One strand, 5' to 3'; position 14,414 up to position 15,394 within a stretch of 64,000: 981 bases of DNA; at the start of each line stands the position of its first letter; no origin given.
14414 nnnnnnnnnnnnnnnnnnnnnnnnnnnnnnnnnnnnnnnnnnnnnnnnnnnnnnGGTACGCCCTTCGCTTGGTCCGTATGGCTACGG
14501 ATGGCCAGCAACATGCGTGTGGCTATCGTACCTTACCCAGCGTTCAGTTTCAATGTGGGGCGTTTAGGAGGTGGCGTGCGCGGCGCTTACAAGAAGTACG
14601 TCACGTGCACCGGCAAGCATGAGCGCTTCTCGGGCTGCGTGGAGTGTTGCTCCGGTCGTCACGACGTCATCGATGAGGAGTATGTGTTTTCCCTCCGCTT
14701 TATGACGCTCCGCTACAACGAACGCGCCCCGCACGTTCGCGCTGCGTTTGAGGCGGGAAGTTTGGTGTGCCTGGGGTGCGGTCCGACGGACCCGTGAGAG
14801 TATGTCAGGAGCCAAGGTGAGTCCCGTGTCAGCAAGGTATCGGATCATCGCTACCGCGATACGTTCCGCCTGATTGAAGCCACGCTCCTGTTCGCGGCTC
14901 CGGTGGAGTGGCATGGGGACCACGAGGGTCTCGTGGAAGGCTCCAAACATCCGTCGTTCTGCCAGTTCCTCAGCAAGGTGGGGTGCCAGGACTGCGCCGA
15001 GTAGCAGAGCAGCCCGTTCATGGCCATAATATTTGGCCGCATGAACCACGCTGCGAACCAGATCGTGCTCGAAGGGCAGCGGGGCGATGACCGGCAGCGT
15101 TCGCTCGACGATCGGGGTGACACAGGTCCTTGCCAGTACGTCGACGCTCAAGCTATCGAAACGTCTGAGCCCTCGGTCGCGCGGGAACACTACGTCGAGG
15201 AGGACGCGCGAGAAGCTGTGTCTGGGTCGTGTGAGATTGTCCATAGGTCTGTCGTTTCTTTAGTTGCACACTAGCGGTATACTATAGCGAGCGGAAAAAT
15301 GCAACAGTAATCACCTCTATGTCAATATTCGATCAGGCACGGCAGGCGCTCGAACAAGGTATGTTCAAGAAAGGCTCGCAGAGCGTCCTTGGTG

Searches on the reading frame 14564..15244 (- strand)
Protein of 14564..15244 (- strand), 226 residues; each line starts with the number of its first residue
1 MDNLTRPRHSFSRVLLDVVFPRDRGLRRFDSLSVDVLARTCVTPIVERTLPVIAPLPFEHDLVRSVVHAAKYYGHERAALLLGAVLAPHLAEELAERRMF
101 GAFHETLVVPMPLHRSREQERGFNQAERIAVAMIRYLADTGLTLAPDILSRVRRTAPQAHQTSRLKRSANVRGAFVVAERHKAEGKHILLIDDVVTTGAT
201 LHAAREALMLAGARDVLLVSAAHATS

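Call 12: search_protein_families(library=pfam, proteins=[window:14564-15244:-])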
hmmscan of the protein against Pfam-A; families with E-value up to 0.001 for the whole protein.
window:14564-15244:- (226 aa): 1 family
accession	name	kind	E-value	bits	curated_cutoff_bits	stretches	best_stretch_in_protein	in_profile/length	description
PF00156.33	Pribosyltran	-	1.9e-07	30.9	26.3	1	130-215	44-117/158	Phosphoribosyl transferase domain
